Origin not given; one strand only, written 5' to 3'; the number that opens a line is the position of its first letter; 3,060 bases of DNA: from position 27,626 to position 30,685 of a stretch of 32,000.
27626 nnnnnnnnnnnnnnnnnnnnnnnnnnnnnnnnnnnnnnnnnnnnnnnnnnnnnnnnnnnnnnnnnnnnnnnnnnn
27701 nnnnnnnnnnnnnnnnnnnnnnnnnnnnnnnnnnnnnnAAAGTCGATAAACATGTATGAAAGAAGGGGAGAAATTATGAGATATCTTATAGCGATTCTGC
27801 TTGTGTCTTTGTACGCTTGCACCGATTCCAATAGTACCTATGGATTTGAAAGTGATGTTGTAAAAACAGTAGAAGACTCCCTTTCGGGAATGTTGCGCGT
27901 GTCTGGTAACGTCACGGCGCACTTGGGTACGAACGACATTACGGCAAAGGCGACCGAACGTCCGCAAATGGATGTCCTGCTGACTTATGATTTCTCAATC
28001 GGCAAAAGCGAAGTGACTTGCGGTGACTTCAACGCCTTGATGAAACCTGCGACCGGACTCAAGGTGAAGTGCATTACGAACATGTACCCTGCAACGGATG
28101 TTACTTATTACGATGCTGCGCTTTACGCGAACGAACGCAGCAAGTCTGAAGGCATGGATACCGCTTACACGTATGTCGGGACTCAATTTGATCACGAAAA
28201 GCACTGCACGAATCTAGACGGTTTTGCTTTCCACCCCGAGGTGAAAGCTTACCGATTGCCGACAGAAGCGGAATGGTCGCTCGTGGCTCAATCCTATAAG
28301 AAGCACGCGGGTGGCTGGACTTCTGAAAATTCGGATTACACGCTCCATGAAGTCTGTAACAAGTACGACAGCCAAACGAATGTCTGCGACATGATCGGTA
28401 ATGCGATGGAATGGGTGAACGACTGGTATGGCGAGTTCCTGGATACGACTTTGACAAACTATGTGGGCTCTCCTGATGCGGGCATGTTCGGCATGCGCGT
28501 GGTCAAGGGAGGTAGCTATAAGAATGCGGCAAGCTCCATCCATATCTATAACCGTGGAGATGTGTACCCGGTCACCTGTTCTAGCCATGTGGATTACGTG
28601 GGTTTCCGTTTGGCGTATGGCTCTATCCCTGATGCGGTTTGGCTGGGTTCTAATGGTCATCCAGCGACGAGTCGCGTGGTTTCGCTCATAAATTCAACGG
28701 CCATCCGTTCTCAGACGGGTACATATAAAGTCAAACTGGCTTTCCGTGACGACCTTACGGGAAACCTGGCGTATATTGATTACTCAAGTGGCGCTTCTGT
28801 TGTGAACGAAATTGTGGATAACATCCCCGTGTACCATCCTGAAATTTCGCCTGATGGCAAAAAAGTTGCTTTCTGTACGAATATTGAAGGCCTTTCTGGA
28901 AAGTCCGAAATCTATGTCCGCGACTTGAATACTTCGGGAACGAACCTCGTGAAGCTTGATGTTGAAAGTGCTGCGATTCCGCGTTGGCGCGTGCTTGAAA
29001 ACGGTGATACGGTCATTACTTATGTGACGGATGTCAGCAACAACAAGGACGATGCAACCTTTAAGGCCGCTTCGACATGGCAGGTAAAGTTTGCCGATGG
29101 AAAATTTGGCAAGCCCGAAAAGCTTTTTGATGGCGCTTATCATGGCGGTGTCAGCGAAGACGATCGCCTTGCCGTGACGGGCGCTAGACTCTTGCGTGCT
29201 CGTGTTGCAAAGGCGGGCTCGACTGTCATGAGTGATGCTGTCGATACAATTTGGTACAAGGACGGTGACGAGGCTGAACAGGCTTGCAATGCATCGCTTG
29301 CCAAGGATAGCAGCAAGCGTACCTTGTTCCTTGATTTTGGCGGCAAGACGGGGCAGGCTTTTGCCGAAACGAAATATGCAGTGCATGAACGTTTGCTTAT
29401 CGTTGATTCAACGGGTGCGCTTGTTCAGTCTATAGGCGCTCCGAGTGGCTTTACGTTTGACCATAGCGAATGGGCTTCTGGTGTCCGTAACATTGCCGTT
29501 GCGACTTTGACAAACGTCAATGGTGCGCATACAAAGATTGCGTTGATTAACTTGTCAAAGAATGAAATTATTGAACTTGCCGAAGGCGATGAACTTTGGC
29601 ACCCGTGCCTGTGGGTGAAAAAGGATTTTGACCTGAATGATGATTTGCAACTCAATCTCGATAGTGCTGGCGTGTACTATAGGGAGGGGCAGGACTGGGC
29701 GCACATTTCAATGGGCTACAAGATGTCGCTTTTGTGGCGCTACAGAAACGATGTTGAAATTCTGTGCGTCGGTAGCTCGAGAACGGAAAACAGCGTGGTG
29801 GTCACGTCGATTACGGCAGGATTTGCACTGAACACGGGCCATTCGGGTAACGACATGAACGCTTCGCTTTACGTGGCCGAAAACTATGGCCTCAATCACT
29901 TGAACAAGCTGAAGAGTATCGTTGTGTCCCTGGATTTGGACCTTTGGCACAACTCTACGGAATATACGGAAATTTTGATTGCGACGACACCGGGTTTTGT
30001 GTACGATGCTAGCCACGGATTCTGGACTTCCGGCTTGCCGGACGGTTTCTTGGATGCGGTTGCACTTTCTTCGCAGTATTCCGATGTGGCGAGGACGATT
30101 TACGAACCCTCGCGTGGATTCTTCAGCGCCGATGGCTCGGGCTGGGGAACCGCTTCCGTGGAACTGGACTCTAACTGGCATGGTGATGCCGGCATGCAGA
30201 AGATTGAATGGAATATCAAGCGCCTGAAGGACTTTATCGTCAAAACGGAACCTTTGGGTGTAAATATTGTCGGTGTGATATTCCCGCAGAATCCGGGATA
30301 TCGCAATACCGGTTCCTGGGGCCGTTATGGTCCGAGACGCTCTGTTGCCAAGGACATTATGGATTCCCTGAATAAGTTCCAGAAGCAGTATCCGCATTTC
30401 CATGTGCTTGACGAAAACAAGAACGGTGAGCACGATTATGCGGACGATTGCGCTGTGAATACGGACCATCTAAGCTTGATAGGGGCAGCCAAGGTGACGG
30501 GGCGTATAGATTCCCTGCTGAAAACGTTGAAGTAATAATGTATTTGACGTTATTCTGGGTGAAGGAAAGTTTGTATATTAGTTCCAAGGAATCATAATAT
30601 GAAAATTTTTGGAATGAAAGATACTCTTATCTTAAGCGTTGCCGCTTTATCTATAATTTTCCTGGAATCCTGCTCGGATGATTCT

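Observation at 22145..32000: Tandem array of at least four paralogous ~100-kDa three-domain lipoprotein genes (FGE-like, beta-propeller, SGNH/DltD-like)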

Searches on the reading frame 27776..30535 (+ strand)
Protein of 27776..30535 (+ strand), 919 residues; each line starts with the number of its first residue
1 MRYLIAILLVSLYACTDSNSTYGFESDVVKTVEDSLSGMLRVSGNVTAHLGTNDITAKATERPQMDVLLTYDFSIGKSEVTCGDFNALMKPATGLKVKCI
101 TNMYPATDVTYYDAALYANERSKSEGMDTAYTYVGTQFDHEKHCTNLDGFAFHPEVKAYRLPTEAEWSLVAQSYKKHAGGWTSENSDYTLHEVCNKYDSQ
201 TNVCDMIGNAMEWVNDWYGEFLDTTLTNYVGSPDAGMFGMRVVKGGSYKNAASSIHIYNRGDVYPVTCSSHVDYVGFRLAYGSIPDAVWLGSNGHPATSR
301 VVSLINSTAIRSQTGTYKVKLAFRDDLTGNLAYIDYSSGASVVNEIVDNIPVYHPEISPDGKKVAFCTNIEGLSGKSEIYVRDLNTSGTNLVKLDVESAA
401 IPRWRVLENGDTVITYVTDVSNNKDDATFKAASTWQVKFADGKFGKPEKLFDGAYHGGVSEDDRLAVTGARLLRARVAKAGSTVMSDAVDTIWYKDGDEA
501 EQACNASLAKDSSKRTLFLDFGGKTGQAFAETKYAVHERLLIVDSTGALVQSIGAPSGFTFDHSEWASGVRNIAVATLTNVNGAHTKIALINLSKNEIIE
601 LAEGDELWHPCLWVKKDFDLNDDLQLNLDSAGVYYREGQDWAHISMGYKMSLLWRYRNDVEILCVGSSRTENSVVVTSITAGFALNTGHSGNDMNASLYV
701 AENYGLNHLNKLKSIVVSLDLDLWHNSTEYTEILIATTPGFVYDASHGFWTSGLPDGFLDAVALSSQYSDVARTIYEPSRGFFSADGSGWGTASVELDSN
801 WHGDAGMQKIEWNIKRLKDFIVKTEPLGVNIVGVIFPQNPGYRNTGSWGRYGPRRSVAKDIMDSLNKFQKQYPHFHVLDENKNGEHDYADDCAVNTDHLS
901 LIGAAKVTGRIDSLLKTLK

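Call 4: search_protein_families(library=pfam, proteins=[window:27776-30535:+], max_evalue=1)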
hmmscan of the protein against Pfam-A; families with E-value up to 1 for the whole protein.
window:27776-30535:+ (919 aa): 2 families
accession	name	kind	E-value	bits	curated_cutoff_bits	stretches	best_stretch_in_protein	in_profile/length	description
PF03781.23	FGE-sulfatase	-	2.7e-24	86.6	23.3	1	39-280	5-254/255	Sulfatase-modifying factor enzyme 1-like domain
PF07676.18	PD40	-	0.00063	20.1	20.9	1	357-381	16-38/38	WD40-like Beta Propeller Repeat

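Call 5: search_protein_families(library=ncbifam, proteins=[window:27776-30535:+], max_evalue=1)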
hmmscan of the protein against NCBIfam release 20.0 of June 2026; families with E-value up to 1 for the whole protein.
window:27776-30535:+ (919 aa): 7 families
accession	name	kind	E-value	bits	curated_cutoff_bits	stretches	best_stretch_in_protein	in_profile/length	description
TIGR02171.1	Fb_sc_TIGR02171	subfamily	0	1529.9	544.35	1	1-919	1-912/912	TIGR02171 family lipoprotein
TIGR03440.2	egtB_TIGR03440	equivalog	6.8e-09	35.3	360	1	37-280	171-413/413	ergothioneine biosynthesis protein EgtB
TIGR03525.2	GldK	equivalog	5.2e-06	26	350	1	174-280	295-404/408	T9SS ring complex lipoprotein PorK/GldK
TIGR02800.1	propeller_TolB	equivalog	0.00065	18.7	343.15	1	339-405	180-243/418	Tol-Pal system beta propeller repeat protein TolB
NF002183.0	PRK01029.1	equivalog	0.0015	17.7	405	1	355-388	332-362/429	Tol-Pal system protein TolB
NF041186.1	SenA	equivalog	0.0035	16.8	420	1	159-260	290-364/382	selenoneine synthase SenA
TIGR03524.1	GldJ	equivalog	0.022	13.4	458.2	1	179-225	327-372/559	gliding motility lipoprotein GldJ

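Call 12: find_encoding_contigs(protein=window:27776-30535:+, flank=10000, max_places=6)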
Protein window:27776-30535:+ (919 aa): 2 contigs read that carry it; 2 places shown.
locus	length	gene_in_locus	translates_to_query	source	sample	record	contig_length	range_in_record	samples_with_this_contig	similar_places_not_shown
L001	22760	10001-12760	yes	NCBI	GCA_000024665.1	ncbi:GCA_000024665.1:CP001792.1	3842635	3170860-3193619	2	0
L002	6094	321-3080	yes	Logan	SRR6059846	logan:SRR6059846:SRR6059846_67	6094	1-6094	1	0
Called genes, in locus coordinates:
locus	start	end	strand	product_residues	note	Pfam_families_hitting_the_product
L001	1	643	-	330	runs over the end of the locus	PF01207:Dus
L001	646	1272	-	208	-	PF01725:Ham1p_like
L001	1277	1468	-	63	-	PF05154:TM2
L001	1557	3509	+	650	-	PF16822:ALGX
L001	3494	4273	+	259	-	PF13369:Transglut_core2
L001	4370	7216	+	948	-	PF03781:FGE-sulfatase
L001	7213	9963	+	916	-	PF03781:FGE-sulfatase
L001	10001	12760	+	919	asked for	PF03781:FGE-sulfatase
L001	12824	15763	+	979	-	PF03781:FGE-sulfatase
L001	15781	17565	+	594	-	-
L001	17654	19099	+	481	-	PF01270:Glyco_hydro_8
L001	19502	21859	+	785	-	-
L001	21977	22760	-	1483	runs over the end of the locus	PF01869:BcrAD_BadFG, PF09989:DUF2229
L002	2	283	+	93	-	?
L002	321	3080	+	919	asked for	PF03781:FGE-sulfatase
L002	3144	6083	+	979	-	PF03781:FGE-sulfatase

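Call 13: search_protein_families(library=ncbifam, proteins=[L001:12824-15763:+, L001:15781-17565:+, L001:17654-19099:+, L001:19502-21859:+, L001:1557-3509:+, L001:3494-4273:+], max_evalue=0.01)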
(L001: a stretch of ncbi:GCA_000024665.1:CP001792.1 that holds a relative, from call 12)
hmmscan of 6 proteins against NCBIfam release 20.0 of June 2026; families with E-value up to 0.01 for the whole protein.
L001:12824-15763:+ (979 aa): 5 families
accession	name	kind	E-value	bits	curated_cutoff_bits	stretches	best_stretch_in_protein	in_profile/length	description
TIGR02171.1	Fb_sc_TIGR02171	subfamily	0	1132.3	544.35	2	14-781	6-764/912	TIGR02171 family lipoprotein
TIGR03440.2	egtB_TIGR03440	equivalog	4.1e-08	32.8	360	1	56-272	171-391/413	ergothioneine biosynthesis protein EgtB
TIGR03525.2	GldK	equivalog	3e-06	26.8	350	0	215-296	318-403/408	T9SS ring complex lipoprotein PorK/GldK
TIGR04344.1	ovoA_Nterm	equivalog_domain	0.00019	20.4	400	1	173-277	316-428/444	5-histidylcysteine sulfoxide synthase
TIGR03524.1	GldJ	equivalog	0.0015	17.2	458.2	0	198-235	328-365/559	gliding motility lipoprotein GldJ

L001:15781-17565:+ (594 aa): 0 families

L001:17654-19099:+ (481 aa): 2 families
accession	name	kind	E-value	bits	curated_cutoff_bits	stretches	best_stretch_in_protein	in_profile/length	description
TIGR04183.1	Por_Secre_tail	domain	2.4e-06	27.4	23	1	420-478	13-69/72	T9SS type A sorting domain-containing protein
NF052644.1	T9SS_DNase_Rie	equivalog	0.00095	18.6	260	1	421-478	193-248/251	T9SS-dependent surface endonuclease, AS87_RS02955 family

L001:19502-21859:+ (785 aa): 0 families

L001:1557-3509:+ (650 aa): 0 families

L001:3494-4273:+ (259 aa): 1 family
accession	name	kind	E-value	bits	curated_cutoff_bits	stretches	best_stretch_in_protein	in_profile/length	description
NF008188.0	PRK10941.1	equivalog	0.00059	19.4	391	1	85-168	54-135/269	invasion regulator SirB1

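Call 14: search_protein_families(library=pfam, proteins=[L001:12824-15763:+, L001:15781-17565:+, L001:17654-19099:+, L001:19502-21859:+], max_evalue=1)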
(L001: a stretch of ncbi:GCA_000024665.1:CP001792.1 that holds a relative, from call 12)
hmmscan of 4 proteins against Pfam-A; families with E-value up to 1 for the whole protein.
L001:12824-15763:+ (979 aa): 2 families
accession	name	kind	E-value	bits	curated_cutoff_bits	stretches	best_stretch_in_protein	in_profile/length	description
PF03781.23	FGE-sulfatase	-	1.6e-23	84.2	23.3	1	65-297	12-254/255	Sulfatase-modifying factor enzyme 1-like domain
PF07676.18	PD40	-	0.0048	17.3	20.9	1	371-398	13-38/38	WD40-like Beta Propeller Repeat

L001:15781-17565:+ (594 aa): 2 families
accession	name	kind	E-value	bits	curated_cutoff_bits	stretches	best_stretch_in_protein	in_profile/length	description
PF07867.16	DUF1654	-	0.15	12.2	27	0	563-583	37-57/70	Protein of unknown function (DUF1654)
PF25620.1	PhiKZ_MCP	-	0.24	9.9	27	1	387-444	263-320/635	Bacteriophage PhiKZ major capsid protein gp120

L001:17654-19099:+ (481 aa): 2 families
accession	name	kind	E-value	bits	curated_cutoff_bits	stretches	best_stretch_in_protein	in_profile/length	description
PF01270.23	Glyco_hydro_8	-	9.8e-28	97.6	24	1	52-365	27-335/341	Glycosyl hydrolases family 8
PF18962.6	Por_Secre_tail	-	5e-05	23.9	27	1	424-478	18-73/75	Secretion system C-terminal sorting domain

L001:19502-21859:+ (785 aa): 1 family
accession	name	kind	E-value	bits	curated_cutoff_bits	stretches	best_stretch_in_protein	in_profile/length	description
PF21644.2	ORF158L-like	-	0.045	14.2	27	0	461-502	47-88/131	Histone H3 binding protein ORF158L-like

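Call 67: search_solved_structures(query=A5, max_evalue=10, show_alignments=2)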
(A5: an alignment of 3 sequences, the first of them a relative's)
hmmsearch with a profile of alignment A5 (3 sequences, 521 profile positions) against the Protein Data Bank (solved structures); distinct sequences matched with E-value up to 10: 0.

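Call 69: find_homologous_proteins(query=A5, max_evalue=0.001)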
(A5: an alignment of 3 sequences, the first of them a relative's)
Query A5 (3 sequences) (594 aa, profile of the alignment): 510 proteins with E <= 0.001 among 8000 candidates; the best 120 are listed.
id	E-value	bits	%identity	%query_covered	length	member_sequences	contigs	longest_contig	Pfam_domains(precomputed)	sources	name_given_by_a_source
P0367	1.2e-288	976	98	100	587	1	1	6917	-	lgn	-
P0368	2.4e-288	975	100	100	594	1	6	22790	-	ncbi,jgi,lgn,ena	jgi:hypothetical protein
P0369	5.2e-288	974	100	100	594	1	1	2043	-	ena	-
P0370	1.7e-287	972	99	100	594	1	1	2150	-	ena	-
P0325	4.2e-287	971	100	99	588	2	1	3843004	-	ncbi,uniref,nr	ncbi:putative membrane protein [Fibrobacter succinogenes subsp. succinogenes S85]|uniref:Putative me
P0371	2.3e-286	968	99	100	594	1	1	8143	-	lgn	-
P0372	3.7e-286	968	98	100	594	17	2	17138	-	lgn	-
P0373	2.6e-269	912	56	99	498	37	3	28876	-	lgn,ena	-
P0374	3.8e-269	912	86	100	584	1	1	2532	-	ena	-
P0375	4.7e-268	908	56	99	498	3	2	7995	-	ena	-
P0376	2.5e-266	902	86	99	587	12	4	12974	-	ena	-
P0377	1.3e-265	900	56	99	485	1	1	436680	-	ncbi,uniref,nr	ncbi:hypothetical protein [Fibrobacter sp. UWB4]|uniref:hypothetical protein n=1 Tax=Fibrobacter sp.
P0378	2.4e-265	899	56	99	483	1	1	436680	-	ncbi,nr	ncbi:hypothetical protein B7990_05330 [Fibrobacter sp. UWB4]|nr:hypothetical protein B7990_05330 [Fi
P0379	4.1e-262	888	57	99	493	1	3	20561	-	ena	-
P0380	1.1e-261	887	55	99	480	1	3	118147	-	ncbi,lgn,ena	-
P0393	1.3e-246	837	49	60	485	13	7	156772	-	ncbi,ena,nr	ncbi:MAG: hypothetical protein J6Y14_04860 [Fibrobacter sp.]|nr:hypothetical protein [Fibrobacter sp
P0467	5.5e-210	716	48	97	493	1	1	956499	-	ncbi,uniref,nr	ncbi:hypothetical protein SAMN05720781_2526 [Fibrobacter sp. UWT3]|uniref:hypothetical protein n=1 T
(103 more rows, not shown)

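Call 78: search_protein_families(library=pfam, alignment_id=A7, max_evalue=10)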
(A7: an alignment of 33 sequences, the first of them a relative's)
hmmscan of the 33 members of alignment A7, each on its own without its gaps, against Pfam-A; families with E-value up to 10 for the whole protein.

A. member 1, L001:15781-17562:+ (594 aa): 2 families
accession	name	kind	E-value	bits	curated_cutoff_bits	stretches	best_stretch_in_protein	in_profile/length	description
PF07867.16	DUF1654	-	0.15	12.2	27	1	563-583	37-57/70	Protein of unknown function (DUF1654)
PF25620.1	PhiKZ_MCP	-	0.24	9.9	27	1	387-444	263-320/635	Bacteriophage PhiKZ major capsid protein gp120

B. families by the number of members that match (of 33 scanned): 16 families
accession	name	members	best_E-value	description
PF25104.1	DUF7812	2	0.028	Domain of unknown function (DUF7812)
PF23489.1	V-ATPase_su_f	2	0.091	V-type proton ATPase subunit f-like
PF07867.16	DUF1654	2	0.15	Protein of unknown function (DUF1654)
PF14018.11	DUF4234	2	0.71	Domain of unknown function (DUF4234)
PF13748.11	ABC_membrane_3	1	0.016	ABC transporter transmembrane region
PF11755.13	DUF3311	1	0.032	Protein of unknown function (DUF3311)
PF04834.18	Adeno_E3_14_5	1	0.056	Early E3 14.5 kDa protein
PF15843.10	DUF4719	1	0.15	Domain of unknown function (DUF4719)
PF25620.1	PhiKZ_MCP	1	0.24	Bacteriophage PhiKZ major capsid protein gp120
PF10954.13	DUF2755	1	0.27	Protein of unknown function (DUF2755)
PF05484.17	LRV_FeS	1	0.42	LRV protein FeS4 cluster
PF19762.4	DUF6249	1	0.93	Domain of unknown function (DUF6249)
PF19401.4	DUF5976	1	1.1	Family of unknown function (DUF5976)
PF03896.21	TRAP_alpha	1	1.2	Translocon-associated protein (TRAP), alpha subunit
PF11346.13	DUF3149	1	2.5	Protein of unknown function (DUF3149)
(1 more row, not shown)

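Call 79: search_solved_structures(query=A7, max_evalue=10, show_alignments=1)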
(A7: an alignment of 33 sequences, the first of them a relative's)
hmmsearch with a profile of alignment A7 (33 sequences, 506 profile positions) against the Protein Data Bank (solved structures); distinct sequences matched with E-value up to 10: 0.

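Call 83: find_encoding_contigs(protein=P0467, flank=10000, max_places=1)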
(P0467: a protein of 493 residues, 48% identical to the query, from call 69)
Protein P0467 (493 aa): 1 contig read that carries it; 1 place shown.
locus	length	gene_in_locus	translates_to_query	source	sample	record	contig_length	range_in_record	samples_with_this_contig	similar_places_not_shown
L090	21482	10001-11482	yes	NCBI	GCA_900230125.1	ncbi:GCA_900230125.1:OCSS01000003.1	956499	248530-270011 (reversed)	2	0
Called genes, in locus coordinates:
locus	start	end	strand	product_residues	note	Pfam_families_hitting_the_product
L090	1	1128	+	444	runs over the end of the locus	PF01136:Peptidase_U32, PF16325:Peptidase_U32_C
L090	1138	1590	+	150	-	-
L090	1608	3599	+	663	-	PF16822:ALGX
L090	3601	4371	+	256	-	PF13369:Transglut_core2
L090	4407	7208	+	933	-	PF03781:FGE-sulfatase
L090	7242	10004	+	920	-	PF03781:FGE-sulfatase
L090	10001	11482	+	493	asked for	-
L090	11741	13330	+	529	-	PF00308:Bac_DnaA, PF01695:IstB_IS21 (faint), PF13401:AAA_22, PF08299:Bac_DnaA_C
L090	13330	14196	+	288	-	PF01073:3Beta_HSD, PF01370:Epimerase, PF02719:Polysacc_synt_2, PF04321:RmlD_sub_bind (weak), PF05368:NmrA, PF07993:NAD_binding_4 (faint), PF13460:NAD_binding_10, PF16363:GDP_Man_Dehyd (weak)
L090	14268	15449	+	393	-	-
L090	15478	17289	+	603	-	-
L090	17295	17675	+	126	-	-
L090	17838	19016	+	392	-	-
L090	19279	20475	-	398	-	PF13173:AAA_14, PF13635:DUF4143 (weak)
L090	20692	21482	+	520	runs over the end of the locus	PF00795:CN_hydrolase (faint), PF02540:NAD_synthase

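Call 84: find_encoding_contigs(protein=P0393, flank=10000, max_places=1)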
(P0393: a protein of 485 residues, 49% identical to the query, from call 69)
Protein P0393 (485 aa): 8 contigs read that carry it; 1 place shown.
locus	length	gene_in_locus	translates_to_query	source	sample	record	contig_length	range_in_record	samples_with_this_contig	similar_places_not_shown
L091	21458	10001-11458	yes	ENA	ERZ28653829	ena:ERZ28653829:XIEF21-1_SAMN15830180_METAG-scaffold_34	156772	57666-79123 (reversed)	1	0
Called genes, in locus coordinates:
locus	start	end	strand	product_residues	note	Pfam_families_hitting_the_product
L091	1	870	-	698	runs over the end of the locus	PF14262:Cthe_2159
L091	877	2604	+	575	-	-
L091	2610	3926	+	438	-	PF01136:Peptidase_U32, PF16325:Peptidase_U32_C (weak)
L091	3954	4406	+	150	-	-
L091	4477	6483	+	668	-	PF16822:ALGX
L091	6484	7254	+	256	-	PF13369:Transglut_core2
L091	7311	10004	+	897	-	PF03781:FGE-sulfatase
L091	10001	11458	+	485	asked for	-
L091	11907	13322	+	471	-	PF00308:Bac_DnaA, PF00004:AAA (weak), PF13401:AAA_22 (weak), PF08299:Bac_DnaA_C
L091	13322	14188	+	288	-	PF01073:3Beta_HSD, PF01370:Epimerase, PF02719:Polysacc_synt_2, PF04321:RmlD_sub_bind, PF05368:NmrA, PF07993:NAD_binding_4 (faint), PF13460:NAD_binding_10, PF16363:GDP_Man_Dehyd (weak)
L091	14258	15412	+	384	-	-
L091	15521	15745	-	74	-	-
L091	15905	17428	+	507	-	PF02540:NAD_synthase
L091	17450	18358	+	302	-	PF20030:bpMoxR, PF00158:Sigma54_activat (faint), PF05496:RuvB_N (faint), PF00004:AAA, PF07726:AAA_3, PF07728:AAA_5, PF17863:AAA_lid_2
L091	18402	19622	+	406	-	PF01882:DUF58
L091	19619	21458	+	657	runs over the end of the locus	PF01841:Transglut_core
